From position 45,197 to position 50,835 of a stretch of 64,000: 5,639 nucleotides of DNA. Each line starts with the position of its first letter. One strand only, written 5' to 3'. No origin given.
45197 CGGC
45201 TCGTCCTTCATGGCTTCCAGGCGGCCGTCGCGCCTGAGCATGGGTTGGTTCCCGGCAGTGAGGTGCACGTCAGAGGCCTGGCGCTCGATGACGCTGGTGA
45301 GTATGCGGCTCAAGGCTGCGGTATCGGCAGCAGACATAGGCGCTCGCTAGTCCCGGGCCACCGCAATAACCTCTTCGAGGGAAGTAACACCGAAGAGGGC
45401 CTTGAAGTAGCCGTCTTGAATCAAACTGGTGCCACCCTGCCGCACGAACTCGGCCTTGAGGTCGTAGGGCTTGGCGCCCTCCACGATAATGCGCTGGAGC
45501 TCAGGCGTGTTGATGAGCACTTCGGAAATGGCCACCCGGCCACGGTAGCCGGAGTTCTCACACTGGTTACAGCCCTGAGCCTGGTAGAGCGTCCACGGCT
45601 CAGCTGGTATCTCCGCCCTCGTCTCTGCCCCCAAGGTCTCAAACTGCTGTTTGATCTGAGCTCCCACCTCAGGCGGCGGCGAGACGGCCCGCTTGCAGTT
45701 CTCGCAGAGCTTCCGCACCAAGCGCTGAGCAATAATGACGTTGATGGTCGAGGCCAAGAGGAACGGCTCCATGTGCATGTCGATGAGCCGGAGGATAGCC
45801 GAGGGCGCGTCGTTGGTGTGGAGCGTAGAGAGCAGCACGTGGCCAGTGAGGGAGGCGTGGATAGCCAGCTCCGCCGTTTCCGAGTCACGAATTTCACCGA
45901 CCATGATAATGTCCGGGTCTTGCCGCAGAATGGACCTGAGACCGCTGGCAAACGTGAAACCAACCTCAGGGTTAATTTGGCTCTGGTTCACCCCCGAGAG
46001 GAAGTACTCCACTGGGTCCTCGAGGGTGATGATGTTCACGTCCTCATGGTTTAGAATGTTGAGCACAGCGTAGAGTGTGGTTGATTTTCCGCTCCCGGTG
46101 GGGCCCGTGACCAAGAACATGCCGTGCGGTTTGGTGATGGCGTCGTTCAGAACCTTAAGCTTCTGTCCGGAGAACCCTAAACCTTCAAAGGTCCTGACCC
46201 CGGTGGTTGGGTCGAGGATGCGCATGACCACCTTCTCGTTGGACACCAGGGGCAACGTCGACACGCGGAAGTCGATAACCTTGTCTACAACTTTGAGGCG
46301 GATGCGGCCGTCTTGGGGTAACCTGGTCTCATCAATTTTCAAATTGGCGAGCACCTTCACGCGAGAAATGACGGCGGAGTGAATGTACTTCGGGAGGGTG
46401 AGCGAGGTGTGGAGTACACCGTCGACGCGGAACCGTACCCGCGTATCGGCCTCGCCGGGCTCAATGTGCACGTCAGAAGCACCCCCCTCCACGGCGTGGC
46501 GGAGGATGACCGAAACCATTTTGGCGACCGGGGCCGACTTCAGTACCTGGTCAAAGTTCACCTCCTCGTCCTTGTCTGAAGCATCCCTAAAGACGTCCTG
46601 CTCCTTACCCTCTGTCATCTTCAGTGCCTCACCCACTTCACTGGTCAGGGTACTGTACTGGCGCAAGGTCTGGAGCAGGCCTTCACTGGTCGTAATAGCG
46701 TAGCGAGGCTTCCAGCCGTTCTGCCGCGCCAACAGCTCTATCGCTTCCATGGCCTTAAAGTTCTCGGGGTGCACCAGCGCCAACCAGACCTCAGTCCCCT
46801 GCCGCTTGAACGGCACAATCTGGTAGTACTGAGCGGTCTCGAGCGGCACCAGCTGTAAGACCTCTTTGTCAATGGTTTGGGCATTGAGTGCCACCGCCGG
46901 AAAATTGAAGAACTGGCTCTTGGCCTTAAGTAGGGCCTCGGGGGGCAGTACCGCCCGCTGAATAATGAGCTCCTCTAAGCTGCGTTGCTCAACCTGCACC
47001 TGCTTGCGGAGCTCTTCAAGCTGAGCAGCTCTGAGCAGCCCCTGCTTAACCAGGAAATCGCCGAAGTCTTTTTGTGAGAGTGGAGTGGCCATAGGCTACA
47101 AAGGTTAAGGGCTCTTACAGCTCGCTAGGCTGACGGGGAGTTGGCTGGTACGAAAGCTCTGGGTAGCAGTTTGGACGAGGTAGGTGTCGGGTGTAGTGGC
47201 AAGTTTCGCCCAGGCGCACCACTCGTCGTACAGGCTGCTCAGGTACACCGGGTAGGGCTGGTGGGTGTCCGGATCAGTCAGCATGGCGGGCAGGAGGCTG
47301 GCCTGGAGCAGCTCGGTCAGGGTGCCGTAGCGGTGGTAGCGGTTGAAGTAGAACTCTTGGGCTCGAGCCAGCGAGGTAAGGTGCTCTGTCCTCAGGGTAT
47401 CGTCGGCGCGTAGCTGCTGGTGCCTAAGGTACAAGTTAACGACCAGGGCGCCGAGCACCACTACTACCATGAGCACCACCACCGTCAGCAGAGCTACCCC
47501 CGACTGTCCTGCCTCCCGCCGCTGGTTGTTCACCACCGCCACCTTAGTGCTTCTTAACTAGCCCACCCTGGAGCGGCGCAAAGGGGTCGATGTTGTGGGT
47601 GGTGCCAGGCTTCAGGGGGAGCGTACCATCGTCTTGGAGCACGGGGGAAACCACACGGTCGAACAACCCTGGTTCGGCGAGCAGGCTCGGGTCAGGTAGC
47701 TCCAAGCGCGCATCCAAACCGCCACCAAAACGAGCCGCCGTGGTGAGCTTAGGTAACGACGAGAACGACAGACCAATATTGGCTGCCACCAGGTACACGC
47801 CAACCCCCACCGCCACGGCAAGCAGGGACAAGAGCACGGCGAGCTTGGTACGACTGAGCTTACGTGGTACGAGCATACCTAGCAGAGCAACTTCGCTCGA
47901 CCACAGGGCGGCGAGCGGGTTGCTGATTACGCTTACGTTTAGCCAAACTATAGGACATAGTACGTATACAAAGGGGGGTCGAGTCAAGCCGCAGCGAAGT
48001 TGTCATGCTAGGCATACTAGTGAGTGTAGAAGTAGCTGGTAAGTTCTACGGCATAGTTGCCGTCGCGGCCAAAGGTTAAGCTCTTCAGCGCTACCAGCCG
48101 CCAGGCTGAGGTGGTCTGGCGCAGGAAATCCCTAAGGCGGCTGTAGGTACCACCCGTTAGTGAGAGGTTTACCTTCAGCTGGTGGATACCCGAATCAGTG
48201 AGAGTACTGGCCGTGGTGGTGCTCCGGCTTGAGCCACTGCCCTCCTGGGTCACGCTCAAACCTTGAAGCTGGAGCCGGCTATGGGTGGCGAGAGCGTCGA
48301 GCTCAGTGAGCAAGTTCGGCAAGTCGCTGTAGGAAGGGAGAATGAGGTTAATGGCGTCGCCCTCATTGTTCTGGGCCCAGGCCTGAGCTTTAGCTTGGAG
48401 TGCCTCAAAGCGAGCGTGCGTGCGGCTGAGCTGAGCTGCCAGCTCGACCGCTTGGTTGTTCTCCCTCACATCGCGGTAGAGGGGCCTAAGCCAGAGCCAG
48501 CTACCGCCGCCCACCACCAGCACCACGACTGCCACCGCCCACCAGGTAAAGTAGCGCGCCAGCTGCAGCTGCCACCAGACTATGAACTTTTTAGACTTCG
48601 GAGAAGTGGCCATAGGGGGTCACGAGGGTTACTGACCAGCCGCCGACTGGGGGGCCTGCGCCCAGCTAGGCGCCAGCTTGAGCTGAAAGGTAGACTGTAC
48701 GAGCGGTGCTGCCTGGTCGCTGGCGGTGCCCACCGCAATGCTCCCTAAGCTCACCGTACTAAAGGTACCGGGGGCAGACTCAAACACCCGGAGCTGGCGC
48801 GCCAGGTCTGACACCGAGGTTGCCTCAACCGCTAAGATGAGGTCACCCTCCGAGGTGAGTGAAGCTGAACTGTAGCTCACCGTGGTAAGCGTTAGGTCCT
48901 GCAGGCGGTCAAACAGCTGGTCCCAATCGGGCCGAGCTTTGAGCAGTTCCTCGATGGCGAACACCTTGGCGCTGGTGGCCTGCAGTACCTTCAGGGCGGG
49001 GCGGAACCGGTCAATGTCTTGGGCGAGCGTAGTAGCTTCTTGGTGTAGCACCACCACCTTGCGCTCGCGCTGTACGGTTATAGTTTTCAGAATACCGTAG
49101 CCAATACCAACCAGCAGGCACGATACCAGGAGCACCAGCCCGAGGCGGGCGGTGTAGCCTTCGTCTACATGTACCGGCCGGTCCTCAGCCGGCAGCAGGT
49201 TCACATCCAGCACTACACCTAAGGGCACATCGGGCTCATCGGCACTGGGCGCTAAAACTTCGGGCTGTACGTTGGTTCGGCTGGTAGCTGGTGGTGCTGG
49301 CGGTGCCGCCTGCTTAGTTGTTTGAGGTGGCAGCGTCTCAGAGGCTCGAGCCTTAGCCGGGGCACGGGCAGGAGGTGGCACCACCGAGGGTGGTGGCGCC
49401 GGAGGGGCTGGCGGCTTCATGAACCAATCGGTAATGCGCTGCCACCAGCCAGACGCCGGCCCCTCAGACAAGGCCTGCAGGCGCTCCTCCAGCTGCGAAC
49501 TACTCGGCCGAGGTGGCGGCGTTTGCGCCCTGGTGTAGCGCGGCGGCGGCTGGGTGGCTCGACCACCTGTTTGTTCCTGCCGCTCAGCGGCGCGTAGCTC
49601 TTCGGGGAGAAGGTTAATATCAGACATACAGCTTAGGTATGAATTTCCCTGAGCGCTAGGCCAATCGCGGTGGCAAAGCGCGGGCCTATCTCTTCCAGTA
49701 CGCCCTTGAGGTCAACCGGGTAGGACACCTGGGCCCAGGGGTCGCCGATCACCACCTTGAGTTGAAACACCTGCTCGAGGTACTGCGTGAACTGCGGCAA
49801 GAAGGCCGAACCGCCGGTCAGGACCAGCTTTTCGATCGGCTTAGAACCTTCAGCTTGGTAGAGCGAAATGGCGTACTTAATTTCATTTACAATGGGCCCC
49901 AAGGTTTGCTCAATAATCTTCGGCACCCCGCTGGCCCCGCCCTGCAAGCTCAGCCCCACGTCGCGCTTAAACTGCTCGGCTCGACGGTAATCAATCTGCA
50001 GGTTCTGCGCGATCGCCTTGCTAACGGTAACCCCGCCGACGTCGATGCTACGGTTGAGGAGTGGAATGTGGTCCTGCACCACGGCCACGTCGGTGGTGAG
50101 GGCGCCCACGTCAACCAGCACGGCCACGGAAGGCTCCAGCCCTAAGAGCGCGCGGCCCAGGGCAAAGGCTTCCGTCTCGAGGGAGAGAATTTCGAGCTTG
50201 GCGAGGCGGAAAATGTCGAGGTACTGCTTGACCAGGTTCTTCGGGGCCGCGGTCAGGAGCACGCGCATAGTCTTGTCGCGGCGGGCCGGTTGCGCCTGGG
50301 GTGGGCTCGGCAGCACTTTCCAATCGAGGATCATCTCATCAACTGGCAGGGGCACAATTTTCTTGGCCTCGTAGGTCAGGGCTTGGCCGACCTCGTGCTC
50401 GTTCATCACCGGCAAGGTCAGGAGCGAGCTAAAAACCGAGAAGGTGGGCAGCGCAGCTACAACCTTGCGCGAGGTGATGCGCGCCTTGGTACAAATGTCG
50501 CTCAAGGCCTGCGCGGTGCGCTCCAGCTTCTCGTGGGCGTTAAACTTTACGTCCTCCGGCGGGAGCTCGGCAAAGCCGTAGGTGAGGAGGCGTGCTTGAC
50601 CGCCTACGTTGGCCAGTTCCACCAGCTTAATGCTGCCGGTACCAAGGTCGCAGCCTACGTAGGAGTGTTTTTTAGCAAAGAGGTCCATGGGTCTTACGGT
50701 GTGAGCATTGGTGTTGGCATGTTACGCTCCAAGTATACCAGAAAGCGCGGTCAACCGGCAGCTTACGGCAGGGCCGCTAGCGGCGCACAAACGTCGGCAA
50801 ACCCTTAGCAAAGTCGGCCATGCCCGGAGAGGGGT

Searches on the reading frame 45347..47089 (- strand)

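Call 35: search_protein_families(library=pfam, proteins=[window:45347-47089:-], max_evalue=0.001)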
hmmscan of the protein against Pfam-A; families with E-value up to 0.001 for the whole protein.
window:45347-47089:- (580 aa): 5 families
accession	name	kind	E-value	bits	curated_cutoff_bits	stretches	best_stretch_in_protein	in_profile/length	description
PF00437.27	T2SSE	-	6.1e-133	443.5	24.9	1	184-575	4-369/370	Type II/IV secretion system protein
PF05157.20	MshEN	-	1.1e-10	41.8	23.1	1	61-145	1-83/90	MshEN domain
PF13555.12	AAA_29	-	2.1e-05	24.6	27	1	320-347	20-47/61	P-loop containing region of AAA domain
PF13401.12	AAA_22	-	0.00061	20.6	27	0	321-359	4-42/130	AAA domain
PF13604.12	AAA_30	-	0.00065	19.9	27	0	312-355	8-51/191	AAA domain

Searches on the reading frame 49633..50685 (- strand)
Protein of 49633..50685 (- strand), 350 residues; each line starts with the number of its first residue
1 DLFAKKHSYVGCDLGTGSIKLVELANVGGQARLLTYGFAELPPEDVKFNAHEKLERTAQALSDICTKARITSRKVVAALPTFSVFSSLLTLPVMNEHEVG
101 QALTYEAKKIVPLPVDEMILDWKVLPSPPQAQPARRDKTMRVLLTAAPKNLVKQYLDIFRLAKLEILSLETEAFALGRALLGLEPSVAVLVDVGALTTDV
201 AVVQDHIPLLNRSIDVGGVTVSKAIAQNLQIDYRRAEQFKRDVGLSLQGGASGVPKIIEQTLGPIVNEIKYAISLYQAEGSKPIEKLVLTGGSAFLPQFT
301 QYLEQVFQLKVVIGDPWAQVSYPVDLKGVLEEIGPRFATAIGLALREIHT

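Call 35: search_protein_families(library=pfam, proteins=[window:49633-50685:-], max_evalue=0.001)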
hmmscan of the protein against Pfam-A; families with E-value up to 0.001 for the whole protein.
window:49633-50685:- (350 aa): 4 families
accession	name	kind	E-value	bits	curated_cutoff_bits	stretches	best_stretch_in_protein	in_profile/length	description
PF11104.14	PilM_2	-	1.8e-40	139.4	27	1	11-347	1-339/340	Type IV pilus assembly protein PilM;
PF14450.12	FtsA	-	2.2e-14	54.4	31.8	1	189-342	1-127/127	Cell division protein FtsA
PF06723.19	MreB_Mbl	-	3.6e-10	39.6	27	1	170-245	129-210/327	MreB/Mbl protein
PF08841.16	DDR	-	0.00029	20.4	24.6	0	163-241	110-189/328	Diol dehydratase reactivase ATPase-like domain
